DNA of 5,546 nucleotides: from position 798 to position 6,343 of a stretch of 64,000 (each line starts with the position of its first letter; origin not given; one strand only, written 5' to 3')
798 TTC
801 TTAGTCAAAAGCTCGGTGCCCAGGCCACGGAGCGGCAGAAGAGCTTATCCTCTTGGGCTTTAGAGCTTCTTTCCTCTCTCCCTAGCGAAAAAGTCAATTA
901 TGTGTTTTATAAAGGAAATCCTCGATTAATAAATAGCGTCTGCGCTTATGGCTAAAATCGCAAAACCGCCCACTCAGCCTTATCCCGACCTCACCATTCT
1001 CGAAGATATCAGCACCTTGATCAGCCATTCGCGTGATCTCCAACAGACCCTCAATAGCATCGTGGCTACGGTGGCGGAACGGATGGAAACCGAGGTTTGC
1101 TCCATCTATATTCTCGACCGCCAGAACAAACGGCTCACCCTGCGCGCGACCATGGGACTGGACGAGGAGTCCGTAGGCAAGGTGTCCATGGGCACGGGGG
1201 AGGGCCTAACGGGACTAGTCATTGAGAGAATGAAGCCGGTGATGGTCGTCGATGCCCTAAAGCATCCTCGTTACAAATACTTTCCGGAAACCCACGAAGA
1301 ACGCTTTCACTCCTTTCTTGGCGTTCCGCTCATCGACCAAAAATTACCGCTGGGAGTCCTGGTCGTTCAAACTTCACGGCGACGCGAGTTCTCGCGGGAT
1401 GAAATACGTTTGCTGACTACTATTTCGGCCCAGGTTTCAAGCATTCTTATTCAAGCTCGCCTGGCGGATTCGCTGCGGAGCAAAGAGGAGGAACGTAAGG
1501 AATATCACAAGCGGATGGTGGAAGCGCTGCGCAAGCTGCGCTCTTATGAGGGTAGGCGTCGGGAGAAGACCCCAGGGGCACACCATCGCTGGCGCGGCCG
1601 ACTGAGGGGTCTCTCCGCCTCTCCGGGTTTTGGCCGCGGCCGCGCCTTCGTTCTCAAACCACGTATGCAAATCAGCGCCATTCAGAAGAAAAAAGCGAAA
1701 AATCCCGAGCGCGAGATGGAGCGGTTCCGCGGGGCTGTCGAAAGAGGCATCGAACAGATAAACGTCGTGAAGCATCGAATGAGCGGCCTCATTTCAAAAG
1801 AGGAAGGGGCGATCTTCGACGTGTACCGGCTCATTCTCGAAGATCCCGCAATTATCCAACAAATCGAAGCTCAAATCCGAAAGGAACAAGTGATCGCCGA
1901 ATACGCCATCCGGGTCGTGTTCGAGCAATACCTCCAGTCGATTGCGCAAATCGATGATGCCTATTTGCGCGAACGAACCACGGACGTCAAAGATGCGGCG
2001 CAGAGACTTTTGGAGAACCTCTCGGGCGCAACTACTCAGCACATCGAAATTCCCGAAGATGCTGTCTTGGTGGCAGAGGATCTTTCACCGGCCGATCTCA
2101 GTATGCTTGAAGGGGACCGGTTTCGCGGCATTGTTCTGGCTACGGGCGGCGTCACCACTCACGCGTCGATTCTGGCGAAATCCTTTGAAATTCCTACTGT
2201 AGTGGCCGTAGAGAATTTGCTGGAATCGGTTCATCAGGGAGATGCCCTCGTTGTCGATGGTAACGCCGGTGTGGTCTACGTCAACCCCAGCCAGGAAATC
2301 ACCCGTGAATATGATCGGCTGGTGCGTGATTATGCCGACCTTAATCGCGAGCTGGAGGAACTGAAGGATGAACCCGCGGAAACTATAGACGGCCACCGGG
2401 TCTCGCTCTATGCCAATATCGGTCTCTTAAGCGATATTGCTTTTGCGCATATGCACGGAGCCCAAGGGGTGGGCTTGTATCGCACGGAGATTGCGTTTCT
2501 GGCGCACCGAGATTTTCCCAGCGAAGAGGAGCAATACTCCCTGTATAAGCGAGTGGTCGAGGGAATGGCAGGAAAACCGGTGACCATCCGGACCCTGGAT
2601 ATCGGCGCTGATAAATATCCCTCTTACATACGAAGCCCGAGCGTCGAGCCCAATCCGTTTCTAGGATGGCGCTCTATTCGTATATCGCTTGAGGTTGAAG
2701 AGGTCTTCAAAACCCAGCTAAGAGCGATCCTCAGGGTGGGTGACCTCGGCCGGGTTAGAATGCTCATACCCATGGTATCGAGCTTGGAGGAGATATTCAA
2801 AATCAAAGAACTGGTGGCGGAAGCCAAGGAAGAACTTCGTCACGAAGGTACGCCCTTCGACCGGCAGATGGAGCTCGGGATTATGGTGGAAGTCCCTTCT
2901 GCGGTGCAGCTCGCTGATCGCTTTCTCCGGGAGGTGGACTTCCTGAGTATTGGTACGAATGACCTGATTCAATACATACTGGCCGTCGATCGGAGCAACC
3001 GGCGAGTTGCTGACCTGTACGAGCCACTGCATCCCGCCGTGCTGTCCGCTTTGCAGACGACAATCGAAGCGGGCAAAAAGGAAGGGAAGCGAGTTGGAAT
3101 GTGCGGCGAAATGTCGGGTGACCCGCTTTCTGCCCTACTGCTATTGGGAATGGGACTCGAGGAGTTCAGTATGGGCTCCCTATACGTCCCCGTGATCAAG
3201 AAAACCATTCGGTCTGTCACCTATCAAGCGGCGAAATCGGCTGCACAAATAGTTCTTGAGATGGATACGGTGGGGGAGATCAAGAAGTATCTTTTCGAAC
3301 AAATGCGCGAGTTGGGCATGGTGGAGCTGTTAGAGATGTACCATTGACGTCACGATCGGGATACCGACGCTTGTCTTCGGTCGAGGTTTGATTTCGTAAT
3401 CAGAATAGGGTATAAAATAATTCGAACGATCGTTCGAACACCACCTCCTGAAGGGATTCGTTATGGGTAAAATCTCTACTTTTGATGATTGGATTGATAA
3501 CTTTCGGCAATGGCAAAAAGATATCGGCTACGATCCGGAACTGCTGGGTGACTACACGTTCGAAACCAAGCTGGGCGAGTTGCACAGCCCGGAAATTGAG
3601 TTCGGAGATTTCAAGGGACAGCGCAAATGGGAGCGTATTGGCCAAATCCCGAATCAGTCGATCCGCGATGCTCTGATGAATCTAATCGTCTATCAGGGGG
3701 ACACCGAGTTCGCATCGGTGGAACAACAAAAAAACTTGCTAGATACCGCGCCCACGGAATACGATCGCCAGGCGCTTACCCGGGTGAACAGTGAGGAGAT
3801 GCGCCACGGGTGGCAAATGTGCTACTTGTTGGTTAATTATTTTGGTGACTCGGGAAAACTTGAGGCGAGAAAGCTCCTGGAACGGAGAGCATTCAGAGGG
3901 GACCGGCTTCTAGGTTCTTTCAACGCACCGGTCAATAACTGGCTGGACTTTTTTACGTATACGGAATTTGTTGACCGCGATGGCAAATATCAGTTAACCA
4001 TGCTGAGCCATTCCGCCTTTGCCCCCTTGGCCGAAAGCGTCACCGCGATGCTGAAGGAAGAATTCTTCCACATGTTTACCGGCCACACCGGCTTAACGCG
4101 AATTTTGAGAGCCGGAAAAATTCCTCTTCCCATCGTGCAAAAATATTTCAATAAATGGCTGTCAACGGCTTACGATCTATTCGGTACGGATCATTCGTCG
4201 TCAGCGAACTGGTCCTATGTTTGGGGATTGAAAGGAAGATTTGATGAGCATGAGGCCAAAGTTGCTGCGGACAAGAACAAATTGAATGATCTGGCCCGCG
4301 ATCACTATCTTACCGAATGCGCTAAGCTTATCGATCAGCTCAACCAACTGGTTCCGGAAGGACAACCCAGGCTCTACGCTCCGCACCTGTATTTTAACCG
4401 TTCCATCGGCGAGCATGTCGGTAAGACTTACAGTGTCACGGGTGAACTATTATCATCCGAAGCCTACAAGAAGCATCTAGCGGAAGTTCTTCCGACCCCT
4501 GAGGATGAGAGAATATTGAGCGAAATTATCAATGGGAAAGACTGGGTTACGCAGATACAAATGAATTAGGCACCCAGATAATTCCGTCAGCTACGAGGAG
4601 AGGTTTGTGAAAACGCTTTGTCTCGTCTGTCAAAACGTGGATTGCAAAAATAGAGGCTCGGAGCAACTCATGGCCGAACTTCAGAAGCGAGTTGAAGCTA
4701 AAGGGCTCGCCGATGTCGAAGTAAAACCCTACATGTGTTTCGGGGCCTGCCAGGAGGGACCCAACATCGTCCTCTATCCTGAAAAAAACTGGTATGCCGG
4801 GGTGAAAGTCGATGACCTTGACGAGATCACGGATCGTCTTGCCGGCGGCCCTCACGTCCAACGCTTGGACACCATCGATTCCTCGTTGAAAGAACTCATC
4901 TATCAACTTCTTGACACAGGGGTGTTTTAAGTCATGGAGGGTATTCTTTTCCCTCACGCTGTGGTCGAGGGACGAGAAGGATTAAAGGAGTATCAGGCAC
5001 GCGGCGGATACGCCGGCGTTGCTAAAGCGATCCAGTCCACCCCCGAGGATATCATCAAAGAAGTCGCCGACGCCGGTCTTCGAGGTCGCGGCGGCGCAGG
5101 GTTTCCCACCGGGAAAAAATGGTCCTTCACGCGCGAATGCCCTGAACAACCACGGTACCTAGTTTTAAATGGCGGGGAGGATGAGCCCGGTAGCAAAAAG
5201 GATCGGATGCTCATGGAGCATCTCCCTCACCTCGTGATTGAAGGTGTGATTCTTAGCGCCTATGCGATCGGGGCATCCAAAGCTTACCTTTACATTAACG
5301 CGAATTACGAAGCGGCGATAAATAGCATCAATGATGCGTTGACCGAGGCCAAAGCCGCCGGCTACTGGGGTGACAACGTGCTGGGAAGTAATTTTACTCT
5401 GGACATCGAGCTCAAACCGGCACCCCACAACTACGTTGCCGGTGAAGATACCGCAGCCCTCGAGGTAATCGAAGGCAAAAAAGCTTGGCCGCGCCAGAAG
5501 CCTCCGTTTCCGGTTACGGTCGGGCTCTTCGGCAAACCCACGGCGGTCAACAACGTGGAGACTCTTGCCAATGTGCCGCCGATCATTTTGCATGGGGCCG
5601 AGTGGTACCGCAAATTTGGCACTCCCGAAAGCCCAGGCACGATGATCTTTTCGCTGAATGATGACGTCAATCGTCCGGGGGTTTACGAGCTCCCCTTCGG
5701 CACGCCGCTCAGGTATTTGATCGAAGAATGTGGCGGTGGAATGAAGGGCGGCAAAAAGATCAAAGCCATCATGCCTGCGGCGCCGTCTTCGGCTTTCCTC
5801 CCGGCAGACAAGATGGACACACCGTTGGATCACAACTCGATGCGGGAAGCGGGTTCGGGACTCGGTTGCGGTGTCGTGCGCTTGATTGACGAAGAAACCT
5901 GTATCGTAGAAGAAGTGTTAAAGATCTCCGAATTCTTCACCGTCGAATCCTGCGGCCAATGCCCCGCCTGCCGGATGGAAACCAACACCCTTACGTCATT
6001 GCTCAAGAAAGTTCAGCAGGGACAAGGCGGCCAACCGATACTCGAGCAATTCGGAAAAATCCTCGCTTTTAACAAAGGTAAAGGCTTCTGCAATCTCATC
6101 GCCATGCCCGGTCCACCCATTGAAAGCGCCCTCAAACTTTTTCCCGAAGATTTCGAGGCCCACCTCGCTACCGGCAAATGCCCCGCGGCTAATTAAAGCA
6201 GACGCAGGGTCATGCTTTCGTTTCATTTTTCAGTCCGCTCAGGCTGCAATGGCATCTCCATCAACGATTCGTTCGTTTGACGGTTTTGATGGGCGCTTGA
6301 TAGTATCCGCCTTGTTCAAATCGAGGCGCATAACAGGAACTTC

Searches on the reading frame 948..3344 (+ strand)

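Call 40: search_protein_families(library=pfam, proteins=[window:948-3344:+], max_evalue=0.0001)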
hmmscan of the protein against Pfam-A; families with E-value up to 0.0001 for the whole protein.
window:948-3344:+ (799 aa): 6 families
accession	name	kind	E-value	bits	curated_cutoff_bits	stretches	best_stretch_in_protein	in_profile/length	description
PF02896.24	PEP-utilizers_C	-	2.8e-107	358.7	22.8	1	468-757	3-291/293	PEP-utilising enzyme, PEP-binding domain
PF05524.18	PEP-utilisers_N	-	7.4e-30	104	24.4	1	220-343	1-121/121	PEP-utilising enzyme, N-terminal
PF00391.29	PEP-utilizers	-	2.1e-20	72.5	23.1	1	368-441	1-72/72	PEP-utilising enzyme, mobile domain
PF13185.12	GAF_2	-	1.1e-18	68.2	28.6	1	28-167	1-135/136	GAF domain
PF01590.32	GAF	-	1.3e-18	68.2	22.4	1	30-165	1-131/133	GAF domain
PF13492.12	GAF_3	-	6.3e-10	40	27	1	30-165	1-125/129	GAF domain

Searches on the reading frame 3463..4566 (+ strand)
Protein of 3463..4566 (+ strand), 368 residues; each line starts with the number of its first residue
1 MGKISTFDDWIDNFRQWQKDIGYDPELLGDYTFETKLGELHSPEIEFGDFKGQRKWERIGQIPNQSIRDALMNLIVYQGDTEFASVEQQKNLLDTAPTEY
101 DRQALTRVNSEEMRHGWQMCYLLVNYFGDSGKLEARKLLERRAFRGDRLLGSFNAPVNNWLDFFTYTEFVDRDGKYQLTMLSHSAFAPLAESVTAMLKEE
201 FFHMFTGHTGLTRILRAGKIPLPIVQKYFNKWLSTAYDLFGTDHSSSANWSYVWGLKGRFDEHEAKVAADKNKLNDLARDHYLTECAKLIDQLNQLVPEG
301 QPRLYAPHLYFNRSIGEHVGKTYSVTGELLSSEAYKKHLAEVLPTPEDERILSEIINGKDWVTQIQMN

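Call 69: search_protein_families(library=pfam, proteins=[window:3463-4566:+], max_evalue=0.0001)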
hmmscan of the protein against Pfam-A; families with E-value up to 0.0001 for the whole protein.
window:3463-4566:+ (368 aa): 1 family
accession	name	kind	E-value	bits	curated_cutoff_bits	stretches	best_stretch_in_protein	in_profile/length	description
PF05138.18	PaaA_PaaC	-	3.4e-11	43.3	28.5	1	64-299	11-227/263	Phenylacetic acid catabolic protein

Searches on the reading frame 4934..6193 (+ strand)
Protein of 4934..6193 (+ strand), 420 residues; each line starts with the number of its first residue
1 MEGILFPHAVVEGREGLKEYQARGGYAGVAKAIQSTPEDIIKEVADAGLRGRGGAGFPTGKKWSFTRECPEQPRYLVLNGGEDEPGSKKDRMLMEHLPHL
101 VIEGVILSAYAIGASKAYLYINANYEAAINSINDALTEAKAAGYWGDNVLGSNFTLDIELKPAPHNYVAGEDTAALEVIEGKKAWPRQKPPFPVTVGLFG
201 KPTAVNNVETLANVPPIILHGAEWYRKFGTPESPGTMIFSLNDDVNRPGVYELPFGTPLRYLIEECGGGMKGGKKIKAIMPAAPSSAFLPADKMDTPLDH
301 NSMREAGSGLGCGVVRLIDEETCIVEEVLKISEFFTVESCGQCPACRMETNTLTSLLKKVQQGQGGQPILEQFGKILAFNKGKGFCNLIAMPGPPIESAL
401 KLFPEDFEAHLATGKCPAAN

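Call 69: search_protein_families(library=pfam, proteins=[window:4934-6193:+], max_evalue=0.0001)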
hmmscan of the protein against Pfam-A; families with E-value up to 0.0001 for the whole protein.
window:4934-6193:+ (420 aa): 3 families
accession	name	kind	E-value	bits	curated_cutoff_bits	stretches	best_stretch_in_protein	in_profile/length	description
PF01512.22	Complex1_51K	-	9.6e-45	152.6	31.2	1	44-215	1-149/150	Nuo51 FMN-binding domain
PF10589.14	NADH_4Fe-4S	-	5.8e-16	58.6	23.5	1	328-410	3-85/85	NADH-ubiquinone oxidoreductase-F iron-sulfur binding region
PF10531.15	SLBB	-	8e-09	35.6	27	1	245-274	8-37/55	SLBB domain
